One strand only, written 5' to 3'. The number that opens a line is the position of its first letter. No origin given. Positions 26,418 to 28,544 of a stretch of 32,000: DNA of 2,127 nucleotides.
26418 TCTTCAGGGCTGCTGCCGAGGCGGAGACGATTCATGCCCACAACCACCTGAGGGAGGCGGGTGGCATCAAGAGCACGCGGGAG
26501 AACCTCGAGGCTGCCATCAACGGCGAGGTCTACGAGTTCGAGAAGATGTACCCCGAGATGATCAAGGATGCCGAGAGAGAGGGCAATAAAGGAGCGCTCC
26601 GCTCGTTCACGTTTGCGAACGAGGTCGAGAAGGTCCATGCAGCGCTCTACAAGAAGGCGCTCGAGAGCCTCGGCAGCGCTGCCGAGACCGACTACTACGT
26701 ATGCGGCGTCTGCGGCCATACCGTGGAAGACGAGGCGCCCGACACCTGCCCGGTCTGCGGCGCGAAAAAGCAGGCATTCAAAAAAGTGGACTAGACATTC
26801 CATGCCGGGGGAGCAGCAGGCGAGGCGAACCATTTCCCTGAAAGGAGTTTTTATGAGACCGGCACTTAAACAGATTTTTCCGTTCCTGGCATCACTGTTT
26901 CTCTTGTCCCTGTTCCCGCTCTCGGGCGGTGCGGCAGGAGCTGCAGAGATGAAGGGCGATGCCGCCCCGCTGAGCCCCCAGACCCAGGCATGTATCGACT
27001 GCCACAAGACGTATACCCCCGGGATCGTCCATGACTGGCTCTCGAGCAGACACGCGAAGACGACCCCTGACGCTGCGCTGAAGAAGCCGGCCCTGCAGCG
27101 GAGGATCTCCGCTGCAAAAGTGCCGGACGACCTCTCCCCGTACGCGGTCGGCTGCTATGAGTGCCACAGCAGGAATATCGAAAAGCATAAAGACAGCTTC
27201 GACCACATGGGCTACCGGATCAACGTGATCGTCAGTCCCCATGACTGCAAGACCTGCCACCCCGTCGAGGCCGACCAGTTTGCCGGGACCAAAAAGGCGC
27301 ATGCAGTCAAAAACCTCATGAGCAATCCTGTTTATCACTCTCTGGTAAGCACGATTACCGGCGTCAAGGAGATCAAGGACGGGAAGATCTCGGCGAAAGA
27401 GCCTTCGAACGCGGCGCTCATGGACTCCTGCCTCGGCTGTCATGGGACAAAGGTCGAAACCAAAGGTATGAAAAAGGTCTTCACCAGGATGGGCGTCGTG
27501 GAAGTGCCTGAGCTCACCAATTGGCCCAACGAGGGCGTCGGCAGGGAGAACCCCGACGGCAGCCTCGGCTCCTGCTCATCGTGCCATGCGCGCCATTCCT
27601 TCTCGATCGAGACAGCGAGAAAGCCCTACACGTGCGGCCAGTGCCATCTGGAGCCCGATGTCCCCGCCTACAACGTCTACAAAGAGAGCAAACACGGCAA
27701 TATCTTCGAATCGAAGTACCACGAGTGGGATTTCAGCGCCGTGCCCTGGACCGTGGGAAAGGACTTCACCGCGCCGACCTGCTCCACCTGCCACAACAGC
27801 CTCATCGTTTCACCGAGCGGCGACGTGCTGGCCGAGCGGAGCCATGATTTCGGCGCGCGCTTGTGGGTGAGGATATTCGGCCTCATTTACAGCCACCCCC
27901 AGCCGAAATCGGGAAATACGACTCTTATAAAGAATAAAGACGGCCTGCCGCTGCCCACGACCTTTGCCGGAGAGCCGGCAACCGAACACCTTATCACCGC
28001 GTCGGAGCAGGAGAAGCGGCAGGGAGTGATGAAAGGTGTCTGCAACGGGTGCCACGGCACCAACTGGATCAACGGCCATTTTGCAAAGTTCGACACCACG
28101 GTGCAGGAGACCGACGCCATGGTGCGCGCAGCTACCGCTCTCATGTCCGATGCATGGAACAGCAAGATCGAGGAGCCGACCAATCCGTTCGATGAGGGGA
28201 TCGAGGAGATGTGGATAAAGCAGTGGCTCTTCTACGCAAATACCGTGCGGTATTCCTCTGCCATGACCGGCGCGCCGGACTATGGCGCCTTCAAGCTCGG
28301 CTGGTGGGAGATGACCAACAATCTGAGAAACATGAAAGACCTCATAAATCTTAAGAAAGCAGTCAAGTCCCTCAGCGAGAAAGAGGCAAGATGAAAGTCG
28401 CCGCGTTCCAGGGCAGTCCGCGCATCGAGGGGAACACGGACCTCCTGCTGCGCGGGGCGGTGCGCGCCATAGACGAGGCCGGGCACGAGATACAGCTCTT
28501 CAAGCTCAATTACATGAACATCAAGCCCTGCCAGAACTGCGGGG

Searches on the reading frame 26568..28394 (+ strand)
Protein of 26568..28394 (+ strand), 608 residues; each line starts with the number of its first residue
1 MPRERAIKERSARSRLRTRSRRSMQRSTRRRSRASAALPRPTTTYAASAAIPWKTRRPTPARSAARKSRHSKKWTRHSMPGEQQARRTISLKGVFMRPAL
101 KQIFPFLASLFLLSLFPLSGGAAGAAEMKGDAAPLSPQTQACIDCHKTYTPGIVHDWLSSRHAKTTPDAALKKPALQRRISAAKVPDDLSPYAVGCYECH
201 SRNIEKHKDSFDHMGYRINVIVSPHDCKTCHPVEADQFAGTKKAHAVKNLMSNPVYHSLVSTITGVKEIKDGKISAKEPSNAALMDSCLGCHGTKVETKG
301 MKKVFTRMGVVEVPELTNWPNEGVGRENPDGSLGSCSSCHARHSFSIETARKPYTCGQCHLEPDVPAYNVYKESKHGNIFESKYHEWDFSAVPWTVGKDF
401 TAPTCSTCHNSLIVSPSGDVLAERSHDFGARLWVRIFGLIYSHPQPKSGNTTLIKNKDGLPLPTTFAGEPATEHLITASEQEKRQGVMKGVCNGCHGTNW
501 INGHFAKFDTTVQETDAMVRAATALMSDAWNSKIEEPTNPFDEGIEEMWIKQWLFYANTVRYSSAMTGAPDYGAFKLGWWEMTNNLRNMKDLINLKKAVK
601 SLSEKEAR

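Call 10: search_protein_families(library=ncbifam, proteins=[window:26568-28394:+], max_evalue=1e-8)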
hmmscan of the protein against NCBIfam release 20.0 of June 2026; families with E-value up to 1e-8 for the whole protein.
window:26568-28394:+ (608 aa): 1 family
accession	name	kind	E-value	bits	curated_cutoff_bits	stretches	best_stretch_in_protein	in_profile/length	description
NF052343.1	hydrazine_HDH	equivalog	1.2e-15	56.9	900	1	335-409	224-299/564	hydrazine dehydrogenase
